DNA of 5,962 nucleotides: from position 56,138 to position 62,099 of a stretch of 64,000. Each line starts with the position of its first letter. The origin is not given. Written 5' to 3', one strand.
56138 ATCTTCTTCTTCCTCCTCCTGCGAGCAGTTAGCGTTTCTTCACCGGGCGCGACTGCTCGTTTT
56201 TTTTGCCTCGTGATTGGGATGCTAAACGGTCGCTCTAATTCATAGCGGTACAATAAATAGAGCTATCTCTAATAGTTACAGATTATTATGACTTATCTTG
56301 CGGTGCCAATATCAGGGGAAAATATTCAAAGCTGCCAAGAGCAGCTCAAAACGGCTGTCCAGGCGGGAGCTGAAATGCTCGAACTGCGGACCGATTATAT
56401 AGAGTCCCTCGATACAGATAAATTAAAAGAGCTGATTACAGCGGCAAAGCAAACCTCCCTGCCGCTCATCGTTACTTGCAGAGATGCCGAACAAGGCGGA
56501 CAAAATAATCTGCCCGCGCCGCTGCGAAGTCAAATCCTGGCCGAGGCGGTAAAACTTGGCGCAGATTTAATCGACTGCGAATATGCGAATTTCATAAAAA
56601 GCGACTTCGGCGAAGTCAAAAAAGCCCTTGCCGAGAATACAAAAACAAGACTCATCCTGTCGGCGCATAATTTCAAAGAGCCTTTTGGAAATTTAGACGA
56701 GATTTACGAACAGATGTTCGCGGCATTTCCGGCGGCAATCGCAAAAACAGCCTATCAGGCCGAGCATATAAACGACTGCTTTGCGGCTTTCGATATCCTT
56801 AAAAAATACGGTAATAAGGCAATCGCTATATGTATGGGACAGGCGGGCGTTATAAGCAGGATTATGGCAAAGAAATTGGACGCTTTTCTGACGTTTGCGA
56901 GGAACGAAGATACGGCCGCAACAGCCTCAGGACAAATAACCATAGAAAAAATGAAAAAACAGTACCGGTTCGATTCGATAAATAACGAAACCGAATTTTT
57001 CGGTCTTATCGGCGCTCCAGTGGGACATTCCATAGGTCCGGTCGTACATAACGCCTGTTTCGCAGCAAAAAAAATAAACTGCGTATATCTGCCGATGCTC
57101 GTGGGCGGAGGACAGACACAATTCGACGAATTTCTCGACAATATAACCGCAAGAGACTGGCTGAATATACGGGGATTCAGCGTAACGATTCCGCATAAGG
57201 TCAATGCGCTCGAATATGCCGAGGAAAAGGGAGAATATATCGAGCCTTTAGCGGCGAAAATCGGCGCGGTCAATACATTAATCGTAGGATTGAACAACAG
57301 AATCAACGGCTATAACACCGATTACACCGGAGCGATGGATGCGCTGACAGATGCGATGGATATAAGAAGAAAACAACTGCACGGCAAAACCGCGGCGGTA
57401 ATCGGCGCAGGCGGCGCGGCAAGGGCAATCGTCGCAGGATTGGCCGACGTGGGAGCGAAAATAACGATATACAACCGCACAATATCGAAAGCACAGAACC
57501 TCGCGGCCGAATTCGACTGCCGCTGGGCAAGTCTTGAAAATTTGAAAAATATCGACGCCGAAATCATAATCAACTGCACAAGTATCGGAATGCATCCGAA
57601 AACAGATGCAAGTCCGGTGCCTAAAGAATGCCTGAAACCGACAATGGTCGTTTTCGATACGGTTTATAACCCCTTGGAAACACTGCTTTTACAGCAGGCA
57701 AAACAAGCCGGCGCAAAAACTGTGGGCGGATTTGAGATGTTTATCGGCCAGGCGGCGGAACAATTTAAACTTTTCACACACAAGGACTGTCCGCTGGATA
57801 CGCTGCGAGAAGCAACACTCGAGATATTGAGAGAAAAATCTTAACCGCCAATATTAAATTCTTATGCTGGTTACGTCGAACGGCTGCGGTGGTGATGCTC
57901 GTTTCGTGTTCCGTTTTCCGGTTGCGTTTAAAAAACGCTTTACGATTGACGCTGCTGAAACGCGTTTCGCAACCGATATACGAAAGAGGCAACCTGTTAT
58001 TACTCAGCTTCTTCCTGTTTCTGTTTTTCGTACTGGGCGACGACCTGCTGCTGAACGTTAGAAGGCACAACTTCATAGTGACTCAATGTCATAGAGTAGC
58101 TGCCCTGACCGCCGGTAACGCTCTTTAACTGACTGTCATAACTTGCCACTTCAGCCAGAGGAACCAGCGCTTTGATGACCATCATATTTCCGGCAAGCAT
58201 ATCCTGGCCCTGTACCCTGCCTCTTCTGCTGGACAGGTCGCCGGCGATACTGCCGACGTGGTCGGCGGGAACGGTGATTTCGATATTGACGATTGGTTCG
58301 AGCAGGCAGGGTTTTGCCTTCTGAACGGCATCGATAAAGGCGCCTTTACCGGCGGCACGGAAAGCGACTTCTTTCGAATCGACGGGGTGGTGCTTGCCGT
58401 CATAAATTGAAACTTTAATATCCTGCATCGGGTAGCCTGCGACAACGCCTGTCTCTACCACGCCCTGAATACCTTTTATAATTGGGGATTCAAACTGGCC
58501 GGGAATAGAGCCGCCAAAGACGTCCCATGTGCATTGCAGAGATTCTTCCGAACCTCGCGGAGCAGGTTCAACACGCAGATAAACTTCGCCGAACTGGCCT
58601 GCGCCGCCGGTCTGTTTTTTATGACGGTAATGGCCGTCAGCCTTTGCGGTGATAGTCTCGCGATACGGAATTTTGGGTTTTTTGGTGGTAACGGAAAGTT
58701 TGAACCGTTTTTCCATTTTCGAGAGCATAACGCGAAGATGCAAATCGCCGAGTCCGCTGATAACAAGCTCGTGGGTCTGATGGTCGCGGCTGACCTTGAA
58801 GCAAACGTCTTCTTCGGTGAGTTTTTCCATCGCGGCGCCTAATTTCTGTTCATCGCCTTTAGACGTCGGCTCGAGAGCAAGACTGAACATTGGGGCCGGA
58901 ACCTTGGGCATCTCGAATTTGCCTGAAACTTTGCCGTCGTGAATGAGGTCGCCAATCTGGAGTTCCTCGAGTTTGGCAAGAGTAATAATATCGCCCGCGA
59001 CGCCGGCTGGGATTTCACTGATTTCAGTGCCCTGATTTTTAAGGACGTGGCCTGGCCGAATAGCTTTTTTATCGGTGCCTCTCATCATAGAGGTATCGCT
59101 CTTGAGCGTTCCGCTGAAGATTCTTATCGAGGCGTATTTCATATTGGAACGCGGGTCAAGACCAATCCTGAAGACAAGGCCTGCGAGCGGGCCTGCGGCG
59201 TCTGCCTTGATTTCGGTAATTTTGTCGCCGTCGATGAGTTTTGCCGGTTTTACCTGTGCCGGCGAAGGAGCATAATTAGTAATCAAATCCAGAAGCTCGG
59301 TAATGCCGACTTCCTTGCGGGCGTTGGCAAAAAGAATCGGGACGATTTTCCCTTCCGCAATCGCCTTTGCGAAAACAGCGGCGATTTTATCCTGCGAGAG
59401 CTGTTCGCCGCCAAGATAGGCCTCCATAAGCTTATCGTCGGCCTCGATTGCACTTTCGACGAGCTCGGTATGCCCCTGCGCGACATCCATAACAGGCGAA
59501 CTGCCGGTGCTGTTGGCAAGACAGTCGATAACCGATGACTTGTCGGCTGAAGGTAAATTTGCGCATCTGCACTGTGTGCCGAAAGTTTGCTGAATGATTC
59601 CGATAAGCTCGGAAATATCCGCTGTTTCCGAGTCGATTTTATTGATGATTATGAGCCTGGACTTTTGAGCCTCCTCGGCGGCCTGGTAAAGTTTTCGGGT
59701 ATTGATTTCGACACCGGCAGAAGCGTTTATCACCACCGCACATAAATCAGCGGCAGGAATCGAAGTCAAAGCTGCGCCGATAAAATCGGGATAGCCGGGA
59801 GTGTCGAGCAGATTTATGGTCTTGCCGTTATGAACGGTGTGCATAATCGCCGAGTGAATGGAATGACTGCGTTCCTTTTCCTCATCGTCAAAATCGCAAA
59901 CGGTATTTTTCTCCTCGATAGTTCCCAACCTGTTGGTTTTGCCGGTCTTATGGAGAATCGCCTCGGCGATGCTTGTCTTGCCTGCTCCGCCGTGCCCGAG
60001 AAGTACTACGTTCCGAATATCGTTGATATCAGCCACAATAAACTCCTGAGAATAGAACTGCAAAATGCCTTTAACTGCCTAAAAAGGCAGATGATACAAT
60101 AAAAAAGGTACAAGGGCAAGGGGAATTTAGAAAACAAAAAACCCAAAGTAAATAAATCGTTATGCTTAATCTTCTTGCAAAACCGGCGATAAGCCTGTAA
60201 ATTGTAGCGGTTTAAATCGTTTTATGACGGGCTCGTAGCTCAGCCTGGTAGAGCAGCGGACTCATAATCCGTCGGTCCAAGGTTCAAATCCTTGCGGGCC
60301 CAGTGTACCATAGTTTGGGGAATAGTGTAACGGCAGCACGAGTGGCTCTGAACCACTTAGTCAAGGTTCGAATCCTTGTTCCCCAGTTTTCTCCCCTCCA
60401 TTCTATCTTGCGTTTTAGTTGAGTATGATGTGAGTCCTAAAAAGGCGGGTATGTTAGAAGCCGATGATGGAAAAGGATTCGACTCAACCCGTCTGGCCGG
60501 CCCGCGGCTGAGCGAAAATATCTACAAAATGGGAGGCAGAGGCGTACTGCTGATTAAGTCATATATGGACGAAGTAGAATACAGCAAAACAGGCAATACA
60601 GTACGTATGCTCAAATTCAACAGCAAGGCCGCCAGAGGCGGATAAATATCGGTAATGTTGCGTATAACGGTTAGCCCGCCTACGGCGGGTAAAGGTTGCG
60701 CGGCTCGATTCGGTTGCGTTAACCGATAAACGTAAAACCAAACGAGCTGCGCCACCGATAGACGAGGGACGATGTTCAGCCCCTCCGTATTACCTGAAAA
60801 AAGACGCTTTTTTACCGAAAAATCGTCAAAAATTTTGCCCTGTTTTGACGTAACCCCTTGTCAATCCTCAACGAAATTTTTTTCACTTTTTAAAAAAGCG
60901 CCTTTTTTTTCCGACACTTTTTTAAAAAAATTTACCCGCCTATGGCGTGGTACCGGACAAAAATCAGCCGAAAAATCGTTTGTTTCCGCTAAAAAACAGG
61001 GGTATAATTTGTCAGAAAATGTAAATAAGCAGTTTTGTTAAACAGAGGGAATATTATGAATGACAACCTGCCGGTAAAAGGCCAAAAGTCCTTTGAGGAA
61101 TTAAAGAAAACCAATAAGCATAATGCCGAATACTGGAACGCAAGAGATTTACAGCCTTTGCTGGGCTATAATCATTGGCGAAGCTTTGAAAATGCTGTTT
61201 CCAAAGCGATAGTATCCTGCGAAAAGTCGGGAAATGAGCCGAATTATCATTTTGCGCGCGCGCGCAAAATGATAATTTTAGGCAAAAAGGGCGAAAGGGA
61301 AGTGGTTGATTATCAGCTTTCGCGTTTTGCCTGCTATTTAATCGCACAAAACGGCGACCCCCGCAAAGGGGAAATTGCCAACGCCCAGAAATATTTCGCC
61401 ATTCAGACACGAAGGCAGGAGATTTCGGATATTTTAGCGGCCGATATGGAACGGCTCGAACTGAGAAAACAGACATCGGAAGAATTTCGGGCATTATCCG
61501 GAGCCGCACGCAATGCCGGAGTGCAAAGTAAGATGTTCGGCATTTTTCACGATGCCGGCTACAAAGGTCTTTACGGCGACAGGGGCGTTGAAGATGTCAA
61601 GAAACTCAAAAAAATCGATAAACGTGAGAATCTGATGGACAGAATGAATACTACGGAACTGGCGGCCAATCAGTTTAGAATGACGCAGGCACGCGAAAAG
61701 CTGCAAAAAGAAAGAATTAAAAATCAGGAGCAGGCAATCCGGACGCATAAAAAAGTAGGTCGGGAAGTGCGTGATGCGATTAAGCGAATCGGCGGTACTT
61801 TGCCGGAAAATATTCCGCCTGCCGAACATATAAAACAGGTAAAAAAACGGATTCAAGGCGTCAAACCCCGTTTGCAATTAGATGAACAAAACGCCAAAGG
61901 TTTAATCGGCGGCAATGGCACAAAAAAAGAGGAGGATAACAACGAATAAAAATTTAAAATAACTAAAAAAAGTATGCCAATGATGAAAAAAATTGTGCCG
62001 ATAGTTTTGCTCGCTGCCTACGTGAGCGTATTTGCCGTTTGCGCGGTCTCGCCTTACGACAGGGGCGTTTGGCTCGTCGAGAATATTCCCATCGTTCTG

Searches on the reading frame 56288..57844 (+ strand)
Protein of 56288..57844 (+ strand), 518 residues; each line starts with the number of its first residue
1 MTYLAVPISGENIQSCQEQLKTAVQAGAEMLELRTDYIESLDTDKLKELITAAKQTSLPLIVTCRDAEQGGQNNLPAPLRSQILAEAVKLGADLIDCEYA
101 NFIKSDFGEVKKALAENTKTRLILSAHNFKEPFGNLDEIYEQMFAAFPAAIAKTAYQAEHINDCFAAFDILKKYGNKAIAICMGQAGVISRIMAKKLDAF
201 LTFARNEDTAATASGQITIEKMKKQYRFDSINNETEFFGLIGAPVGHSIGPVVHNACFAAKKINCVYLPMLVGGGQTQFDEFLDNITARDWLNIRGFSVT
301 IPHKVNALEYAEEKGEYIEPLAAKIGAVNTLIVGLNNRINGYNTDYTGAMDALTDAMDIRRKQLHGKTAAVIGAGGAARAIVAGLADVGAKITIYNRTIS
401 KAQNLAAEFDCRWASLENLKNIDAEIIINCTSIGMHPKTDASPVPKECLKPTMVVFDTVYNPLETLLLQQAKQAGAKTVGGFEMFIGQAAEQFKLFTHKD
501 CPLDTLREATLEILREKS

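Call 31: search_protein_families(library=pfam, proteins=[window:56288-57844:+])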
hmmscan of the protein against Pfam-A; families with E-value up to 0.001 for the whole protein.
window:56288-57844:+ (518 aa): 7 families
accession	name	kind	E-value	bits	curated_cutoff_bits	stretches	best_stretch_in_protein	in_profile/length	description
PF01487.21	DHquinase_I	-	3.2e-42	145.6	22.2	1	5-226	1-230/230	Type I 3-dehydroquinase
PF08501.16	Shikimate_dh_N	-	1.1e-19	70.9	27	1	240-331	1-83/83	Shikimate dehydrogenase substrate binding domain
PF01488.26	Shikimate_DH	-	2.2e-10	41.2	24.3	1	362-432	8-84/138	Shikimate / quinate 5-dehydrogenase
PF18317.6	SDH_C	-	1e-08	35.2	25.8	1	481-509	1-29/31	Shikimate 5'-dehydrogenase C-terminal domain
PF02826.25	2-Hacid_dh_C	-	2.4e-06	27.5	25.1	1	354-421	24-90/178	D-isomer specific 2-hydroxyacid dehydrogenase, NAD binding domain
PF03807.23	F420_oxidored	-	6.5e-06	27.1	21.6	1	370-441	3-77/94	NADP oxidoreductase coenzyme F420-dependent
PF03358.20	FMN_red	-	0.00022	21.3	24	1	307-380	50-120/152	NADPH-dependent FMN reductase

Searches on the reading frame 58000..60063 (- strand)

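Call 31: search_protein_families(library=pfam, proteins=[window:58000-60063:-])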
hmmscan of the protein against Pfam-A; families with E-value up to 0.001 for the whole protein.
window:58000-60063:- (687 aa): 7 families
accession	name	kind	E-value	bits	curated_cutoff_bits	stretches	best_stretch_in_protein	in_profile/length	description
PF00009.33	GTP_EFTU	-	5.8e-36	124.3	26.5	1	15-267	2-188/188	Elongation factor Tu GTP binding domain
PF03764.24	EFG_IV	-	5.4e-33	113.8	24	1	463-584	1-121/121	Elongation factor G, domain IV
PF00679.30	EFG_C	-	6.3e-27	93.9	27.9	1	587-673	2-88/89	Elongation factor G C-terminus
PF14492.12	EFG_III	-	3.4e-25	88.3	27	1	388-462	1-75/75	Elongation Factor G, domain III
PF22042.2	EF-G_D2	-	9.5e-09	35.7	27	1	292-375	1-82/84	Elongation factor G domain 2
PF01926.29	MMR_HSR1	-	1.1e-07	32.4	21.9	1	19-142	2-113/113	50S ribosome-binding GTPase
PF03144.31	GTP_EFTU_D2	-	8e-07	29.8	30.3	1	310-374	3-72/73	Elongation factor Tu domain 2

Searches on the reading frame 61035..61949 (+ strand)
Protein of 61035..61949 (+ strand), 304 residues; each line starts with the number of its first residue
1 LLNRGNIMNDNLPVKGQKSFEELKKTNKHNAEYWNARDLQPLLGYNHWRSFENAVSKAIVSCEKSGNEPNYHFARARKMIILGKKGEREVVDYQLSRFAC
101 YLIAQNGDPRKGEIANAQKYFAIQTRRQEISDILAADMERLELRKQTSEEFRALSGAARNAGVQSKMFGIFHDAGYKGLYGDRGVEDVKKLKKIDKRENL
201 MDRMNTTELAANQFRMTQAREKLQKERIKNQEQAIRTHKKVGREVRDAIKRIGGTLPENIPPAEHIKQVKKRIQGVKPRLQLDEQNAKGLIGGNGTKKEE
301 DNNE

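Call 31: search_protein_families(library=pfam, proteins=[window:61035-61949:+])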
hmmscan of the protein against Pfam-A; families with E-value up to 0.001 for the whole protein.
window:61035-61949:+ (304 aa): 1 family
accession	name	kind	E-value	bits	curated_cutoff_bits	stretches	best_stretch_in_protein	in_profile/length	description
PF02498.22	Bro-N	-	3.2e-08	34.5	25.6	1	28-120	7-94/96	BRO family, N-terminal domain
